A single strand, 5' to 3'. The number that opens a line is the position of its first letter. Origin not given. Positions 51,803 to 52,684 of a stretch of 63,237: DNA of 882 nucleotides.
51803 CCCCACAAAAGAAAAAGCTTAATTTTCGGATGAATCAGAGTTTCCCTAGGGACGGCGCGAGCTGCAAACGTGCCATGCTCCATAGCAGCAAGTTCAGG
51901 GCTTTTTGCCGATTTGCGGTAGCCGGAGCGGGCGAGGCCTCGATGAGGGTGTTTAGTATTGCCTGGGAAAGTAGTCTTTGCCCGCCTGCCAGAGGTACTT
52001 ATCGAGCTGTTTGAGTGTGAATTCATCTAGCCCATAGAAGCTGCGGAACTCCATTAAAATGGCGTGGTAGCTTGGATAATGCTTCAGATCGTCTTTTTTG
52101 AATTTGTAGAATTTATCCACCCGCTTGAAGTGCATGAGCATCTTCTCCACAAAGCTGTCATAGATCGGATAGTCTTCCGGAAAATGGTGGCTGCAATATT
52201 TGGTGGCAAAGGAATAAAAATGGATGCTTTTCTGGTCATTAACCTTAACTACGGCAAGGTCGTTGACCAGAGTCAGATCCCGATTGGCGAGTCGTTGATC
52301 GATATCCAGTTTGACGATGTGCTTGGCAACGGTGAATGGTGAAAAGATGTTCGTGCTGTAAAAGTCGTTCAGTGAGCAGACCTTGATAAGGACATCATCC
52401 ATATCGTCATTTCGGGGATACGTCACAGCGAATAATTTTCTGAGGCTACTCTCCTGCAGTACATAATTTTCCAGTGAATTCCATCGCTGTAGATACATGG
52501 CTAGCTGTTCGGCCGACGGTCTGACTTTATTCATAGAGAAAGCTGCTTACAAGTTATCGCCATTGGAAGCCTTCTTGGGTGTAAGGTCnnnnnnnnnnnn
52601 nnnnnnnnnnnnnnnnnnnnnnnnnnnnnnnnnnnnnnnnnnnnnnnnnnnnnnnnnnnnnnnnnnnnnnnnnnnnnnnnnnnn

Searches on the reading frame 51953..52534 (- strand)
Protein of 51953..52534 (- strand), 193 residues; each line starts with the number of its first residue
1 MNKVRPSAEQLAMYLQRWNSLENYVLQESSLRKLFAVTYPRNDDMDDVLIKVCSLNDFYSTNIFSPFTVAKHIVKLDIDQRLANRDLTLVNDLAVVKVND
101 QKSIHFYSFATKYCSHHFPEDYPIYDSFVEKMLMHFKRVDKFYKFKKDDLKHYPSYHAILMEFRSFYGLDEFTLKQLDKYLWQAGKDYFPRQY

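Call 6: search_protein_families(library=pfam, proteins=[window:51953-52534:-], max_evalue=0.01)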
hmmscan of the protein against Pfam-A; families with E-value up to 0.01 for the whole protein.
window:51953-52534:- (193 aa): 0 families

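Call 7: search_protein_families(library=padloc, proteins=[window:51953-52534:-], max_evalue=0.01)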
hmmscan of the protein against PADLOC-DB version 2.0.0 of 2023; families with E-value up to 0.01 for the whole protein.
window:51953-52534:- (193 aa): 0 families

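Call 10: search_protein_families(library=padloc, proteins=[window:51953-52534:-], max_evalue=0.001)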
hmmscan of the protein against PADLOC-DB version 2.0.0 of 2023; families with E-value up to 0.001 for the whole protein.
window:51953-52534:- (193 aa): 0 families

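Call 11: search_protein_families(library=ncbifam, proteins=[window:51953-52534:-], max_evalue=0.001)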
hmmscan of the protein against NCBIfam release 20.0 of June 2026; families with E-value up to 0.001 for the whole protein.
window:51953-52534:- (193 aa): 0 families

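Call 36: find_homologous_proteins(query=window:51953-52534:-, max_evalue=0.001)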
Query window:51953-52534:- (193 aa): 4216 proteins with E <= 0.001 among 4251 candidates; the best 120 are listed.
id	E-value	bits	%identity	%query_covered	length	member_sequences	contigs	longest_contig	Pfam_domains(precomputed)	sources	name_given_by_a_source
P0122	7.9e-126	435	100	100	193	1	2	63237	PF27257.1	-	-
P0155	2.8e-114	398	90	100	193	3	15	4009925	PF27257.1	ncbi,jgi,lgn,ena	-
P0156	8.0e-114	396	90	100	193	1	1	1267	PF27257.1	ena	-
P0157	7.1e-110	383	87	100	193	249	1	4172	PF27257.1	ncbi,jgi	-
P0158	5.6e-108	377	86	100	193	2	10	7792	PF27257.1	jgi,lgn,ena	-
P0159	2.8e-107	375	85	100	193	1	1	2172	PF27257.1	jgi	-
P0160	1.8e-106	372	85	100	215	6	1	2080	PF27257.1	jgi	-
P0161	6.2e-105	367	83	100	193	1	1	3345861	PF27257.1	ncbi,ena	-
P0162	7.4e-104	364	82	100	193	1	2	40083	PF27257.1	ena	-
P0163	1.4e-103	363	82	99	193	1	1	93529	PF27257.1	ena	-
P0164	4.6e-103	361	83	98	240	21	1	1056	PF27257.1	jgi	jgi:hypothetical protein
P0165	8.8e-103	360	80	100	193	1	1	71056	PF27257.1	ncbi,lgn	-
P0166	2.1e-102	359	82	100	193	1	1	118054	PF27257.1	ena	-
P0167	4.4e-102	358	81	100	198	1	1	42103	PF27257.1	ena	-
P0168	1.1e-101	357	81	100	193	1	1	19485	PF27257.1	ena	-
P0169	1.7e-101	356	79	100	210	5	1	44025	PF27257.1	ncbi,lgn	-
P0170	2.3e-101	356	80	100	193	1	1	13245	PF27257.1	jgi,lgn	jgi:hypothetical protein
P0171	6.3e-101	354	81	100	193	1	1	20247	PF27257.1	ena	-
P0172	7.8e-101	354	80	100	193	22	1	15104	PF27257.1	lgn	-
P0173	8.6e-100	351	80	99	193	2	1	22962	PF27257.1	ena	-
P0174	1.8e-98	346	79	100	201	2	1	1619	PF27257.1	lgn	-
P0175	9.0e-98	344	78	98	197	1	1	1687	PF27257.1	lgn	-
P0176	1.5e-97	343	77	100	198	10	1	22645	PF27257.1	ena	-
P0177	4.4e-97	342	77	100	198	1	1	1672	PF27257.1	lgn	-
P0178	2.2e-95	336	78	100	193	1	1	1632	PF27257.1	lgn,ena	-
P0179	3.0e-94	332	76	100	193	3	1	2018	PF27257.1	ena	-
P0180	7.8e-92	325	75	100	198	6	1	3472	PF27257.1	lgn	-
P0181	8.9e-92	324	75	100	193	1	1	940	PF27257.1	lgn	-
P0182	3.8e-91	322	74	100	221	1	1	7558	PF27257.1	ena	-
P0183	1.0e-90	321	74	97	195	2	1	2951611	PF27257.1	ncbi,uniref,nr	ncbi:hypothetical protein L21SP3_02056 [Sedimentisphaera cyanobacteriorum]|uniref:30S ribosomal prot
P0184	1.4e-89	317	75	94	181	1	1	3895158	PF27257.1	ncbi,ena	-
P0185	3.1e-89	316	70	100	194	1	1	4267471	PF27257.1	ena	-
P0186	1.2e-88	314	72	100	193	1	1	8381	PF27257.1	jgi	jgi:hypothetical protein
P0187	1.4e-88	314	74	97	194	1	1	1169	PF27257.1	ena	-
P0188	2.1e-88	313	72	100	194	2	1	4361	PF27257.1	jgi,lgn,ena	-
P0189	1.0e-87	311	73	97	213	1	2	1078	PF27257.1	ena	-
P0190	1.8e-87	310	93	78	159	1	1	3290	PF27257.1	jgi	jgi:hypothetical protein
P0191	2.6e-87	310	70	98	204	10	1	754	PF27257.1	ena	-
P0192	2.7e-86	307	70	97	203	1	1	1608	PF27257.1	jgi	jgi:hypothetical protein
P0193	5.3e-86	306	70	100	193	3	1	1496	PF27257.1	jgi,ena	-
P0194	1.2e-85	304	70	100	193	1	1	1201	PF27257.1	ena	-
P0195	2.0e-85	304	70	97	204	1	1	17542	PF27257.1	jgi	jgi:hypothetical protein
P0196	2.8e-85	303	69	100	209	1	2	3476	PF27257.1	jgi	-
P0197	2.8e-85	303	69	100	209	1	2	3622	PF27257.1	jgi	-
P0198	4.2e-85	303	71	100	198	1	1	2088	PF27257.1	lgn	-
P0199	4.4e-85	303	70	100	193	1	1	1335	PF27257.1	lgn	-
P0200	5.3e-85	302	69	98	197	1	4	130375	PF27257.1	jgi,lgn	-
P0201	6.3e-85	302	69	100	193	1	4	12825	PF27257.1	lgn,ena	-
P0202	8.0e-85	302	72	97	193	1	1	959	PF27257.1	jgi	jgi:hypothetical protein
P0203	1.0e-84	301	68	97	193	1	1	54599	PF27257.1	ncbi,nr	ncbi:hypothetical protein OAU50_02080 [Planctomycetota bacterium]|nr:hypothetical protein [Planctomy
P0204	1.4e-84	301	69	100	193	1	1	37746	PF27257.1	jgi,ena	-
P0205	1.6e-84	301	72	97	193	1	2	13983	PF27257.1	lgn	-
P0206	2.2e-84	300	71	98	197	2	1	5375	PF27257.1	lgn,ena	-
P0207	2.2e-84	300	91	76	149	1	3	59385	PF27257.1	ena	-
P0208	3.0e-84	300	71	98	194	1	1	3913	PF27257.1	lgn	-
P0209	5.0e-84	299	68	100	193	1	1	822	PF27257.1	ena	-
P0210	5.3e-84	299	69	100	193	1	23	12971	PF27257.1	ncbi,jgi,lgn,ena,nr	ncbi:MAG TPA: hypothetical protein PLJ39_10630 [Spirochaetota bacterium]|jgi:hypothetical protein|nr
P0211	1.0e-83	298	70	100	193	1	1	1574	PF27257.1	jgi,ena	-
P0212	1.1e-83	298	69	97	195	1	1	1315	PF27257.1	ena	-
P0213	1.3e-83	298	67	100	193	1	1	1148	PF27257.1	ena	-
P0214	1.8e-83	297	68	100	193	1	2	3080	PF27257.1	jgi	-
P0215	1.9e-83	297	71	100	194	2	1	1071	PF27257.1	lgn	-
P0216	2.1e-83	297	68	100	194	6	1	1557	PF27257.1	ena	-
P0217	2.6e-83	297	68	100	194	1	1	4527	PF27257.1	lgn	-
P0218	3.2e-83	296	69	100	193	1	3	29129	PF27257.1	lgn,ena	-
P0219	3.4e-83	296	69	100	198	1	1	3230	PF27257.1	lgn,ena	-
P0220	4.5e-83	296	71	98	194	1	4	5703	PF27257.1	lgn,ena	-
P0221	6.9e-83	295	70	98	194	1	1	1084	PF27257.1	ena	-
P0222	7.9e-83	295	70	99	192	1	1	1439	PF27257.1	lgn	-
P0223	8.0e-83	295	68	100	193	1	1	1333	PF27257.1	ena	-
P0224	8.6e-83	295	68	100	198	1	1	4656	PF27257.1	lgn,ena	-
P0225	9.0e-83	295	68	100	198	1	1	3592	PF27257.1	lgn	-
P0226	1.1e-82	295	69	100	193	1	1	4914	PF27257.1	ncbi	-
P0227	1.1e-82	295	69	97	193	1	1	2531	PF27257.1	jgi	-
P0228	1.3e-82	294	68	100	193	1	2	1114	PF27257.1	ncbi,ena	-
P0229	1.3e-82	294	80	84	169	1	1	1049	PF27257.1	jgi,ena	-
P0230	1.4e-82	294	68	100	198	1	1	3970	PF27257.1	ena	-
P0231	1.5e-82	294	70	98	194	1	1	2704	PF27257.1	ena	-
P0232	1.5e-82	294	70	97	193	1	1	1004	PF27257.1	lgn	-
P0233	1.6e-82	294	68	97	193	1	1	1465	PF27257.1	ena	-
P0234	1.7e-82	294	70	97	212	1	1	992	PF27257.1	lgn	-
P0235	1.7e-82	294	69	100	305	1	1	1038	PF27257.1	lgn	-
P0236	1.9e-82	294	69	100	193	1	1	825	PF27257.1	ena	-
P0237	2.0e-82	294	68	98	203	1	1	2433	PF27257.1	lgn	-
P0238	2.3e-82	294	67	100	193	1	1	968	PF27257.1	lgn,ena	-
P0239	2.6e-82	294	67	100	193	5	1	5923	PF27257.1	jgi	jgi:hypothetical protein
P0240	3.1e-82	293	67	100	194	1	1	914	PF27257.1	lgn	-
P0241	3.6e-82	293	67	100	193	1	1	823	PF27257.1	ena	-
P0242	3.7e-82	293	67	100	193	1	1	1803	PF27257.1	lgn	-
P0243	3.7e-82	293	68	97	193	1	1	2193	PF27257.1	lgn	-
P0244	4.3e-82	293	69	98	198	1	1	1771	PF27257.1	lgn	-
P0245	5.3e-82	292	69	97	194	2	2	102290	PF27257.1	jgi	jgi:hypothetical protein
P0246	5.4e-82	292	70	97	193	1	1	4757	PF27257.1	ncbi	-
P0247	6.2e-82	292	70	97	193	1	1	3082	PF27257.1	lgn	-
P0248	8.0e-82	292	67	100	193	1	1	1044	PF27257.1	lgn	-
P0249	8.8e-82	292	68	97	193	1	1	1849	PF27257.1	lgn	-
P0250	9.4e-82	292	67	100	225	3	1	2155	PF27257.1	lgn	-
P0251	9.6e-82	292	68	100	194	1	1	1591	PF27257.1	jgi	-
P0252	1.0e-81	292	69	95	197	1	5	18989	PF27257.1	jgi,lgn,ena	jgi:hypothetical protein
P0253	1.1e-81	291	68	97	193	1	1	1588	PF27257.1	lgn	-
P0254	2.1e-81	291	67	98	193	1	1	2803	PF27257.1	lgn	-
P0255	2.2e-81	290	69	97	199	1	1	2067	PF27257.1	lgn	-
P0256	2.5e-81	290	68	100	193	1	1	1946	PF27257.1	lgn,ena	-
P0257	3.1e-81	290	66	97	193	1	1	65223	PF27257.1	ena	-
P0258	3.4e-81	290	67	98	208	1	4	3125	PF27257.1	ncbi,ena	-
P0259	3.5e-81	290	66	100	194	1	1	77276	PF27257.1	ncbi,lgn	-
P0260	3.6e-81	290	67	100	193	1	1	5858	PF27257.1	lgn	-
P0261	3.9e-81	290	67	100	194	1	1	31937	PF27257.1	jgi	jgi:hypothetical protein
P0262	3.9e-81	290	68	100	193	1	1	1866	PF27257.1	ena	-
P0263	4.2e-81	290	66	100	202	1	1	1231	PF27257.1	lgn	-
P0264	4.5e-81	289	67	100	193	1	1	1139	PF27257.1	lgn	-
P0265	4.5e-81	289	67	100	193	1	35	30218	PF27257.1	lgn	-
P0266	4.9e-81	289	69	97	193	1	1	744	PF27257.1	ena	-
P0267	5.6e-81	289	68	100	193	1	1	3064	PF27257.1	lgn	-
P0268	6.2e-81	289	67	100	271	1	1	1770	PF27257.1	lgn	-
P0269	6.6e-81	289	68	100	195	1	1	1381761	PF27257.1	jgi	jgi:hypothetical protein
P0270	7.0e-81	289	67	100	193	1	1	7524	PF27257.1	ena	-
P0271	7.0e-81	289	67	100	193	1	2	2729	PF27257.1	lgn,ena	-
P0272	7.2e-81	289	67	100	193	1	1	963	PF27257.1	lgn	-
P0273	7.4e-81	289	88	76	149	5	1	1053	PF27257.1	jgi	-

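Call 37: find_encoding_contigs(protein=P0155, flank=8000, max_places=5)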
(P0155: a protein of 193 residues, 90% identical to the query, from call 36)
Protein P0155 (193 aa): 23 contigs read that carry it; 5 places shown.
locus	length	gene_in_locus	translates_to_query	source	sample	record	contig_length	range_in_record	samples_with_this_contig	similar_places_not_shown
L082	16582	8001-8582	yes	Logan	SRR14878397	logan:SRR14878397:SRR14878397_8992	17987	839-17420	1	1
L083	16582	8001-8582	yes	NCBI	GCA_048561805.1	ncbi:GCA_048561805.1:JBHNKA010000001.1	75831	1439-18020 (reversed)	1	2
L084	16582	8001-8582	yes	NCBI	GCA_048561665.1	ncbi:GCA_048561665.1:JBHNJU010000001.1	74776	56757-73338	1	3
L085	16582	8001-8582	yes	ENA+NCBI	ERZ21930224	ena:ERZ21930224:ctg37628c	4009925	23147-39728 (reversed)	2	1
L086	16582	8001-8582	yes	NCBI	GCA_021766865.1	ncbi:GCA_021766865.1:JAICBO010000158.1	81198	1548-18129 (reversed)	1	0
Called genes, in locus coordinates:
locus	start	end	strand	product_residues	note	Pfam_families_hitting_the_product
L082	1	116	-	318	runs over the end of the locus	?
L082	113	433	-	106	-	-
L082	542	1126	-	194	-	PF04542:Sigma70_r2 (weak)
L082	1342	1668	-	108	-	-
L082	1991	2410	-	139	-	-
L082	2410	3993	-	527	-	PF00239:Resolvase, PF07508:Recombinase, PF13408:Zn_ribbon_recom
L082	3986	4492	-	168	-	PF11149:DUF2924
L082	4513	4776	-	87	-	-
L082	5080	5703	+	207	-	PF01726:LexA_DNA_bind, PF12802:MarR_2 (weak), PF00717:Peptidase_S24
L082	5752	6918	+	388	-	-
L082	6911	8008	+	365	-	-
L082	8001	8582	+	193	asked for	PF27257:HI_0787_N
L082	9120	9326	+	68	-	PF12728:HTH_17 (weak)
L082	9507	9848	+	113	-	PF01381:HTH_3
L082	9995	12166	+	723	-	PF02810:SEC-C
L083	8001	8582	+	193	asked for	PF27257:HI_0787_N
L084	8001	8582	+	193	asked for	PF27257:HI_0787_N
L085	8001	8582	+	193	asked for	PF27257:HI_0787_N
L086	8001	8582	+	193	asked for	PF27257:HI_0787_N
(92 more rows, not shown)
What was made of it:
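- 51953..52534 (-): Orphan 193-aa gene of the HI_0787_N family (PF27257). In relatives it is the last gene of a 388+365+193-aa operon on mobile elements. Homologues and the precomputed Pfam label come from calls 36 and 37.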

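Call 75: find_encoding_contigs(protein=window:51953-52534:-, flank=10000, max_places=5)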
Protein window:51953-52534:- (193 aa): 3 contigs read that carry it; 3 places shown.
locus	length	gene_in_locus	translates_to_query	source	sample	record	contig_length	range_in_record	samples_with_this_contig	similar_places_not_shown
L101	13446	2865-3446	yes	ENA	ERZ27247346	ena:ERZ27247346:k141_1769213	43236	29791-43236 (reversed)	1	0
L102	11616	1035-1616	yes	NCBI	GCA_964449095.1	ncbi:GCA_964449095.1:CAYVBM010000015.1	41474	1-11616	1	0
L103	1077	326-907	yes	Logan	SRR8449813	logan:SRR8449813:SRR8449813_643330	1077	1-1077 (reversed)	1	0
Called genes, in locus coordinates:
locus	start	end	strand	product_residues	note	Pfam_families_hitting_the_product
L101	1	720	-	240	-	?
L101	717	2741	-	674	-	PF00271:Helicase_C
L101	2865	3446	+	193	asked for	PF27257:HI_0787_N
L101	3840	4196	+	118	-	-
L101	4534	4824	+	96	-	PF13683:rve_3, PF13333:rve_2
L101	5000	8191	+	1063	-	PF02384:N6_Mtase, PF20473:MmeI_Mtase (weak), PF18135:Type_ISP_C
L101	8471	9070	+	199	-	PF13505:OMP_b-brl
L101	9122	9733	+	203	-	PF13505:OMP_b-brl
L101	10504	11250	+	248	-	-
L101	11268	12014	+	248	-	-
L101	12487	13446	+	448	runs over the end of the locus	-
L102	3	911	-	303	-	?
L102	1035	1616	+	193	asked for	PF27257:HI_0787_N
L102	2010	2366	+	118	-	PF01527:HTH_Tnp_1 (faint)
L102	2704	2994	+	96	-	PF13683:rve_3, PF13333:rve_2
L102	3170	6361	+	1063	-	PF02384:N6_Mtase, PF20473:MmeI_Mtase (weak), PF18135:Type_ISP_C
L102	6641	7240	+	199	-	PF13505:OMP_b-brl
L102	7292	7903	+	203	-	PF13505:OMP_b-brl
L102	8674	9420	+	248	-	-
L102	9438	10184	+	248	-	-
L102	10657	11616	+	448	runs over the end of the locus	-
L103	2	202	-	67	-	?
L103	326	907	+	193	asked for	PF27257:HI_0787_N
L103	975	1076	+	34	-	?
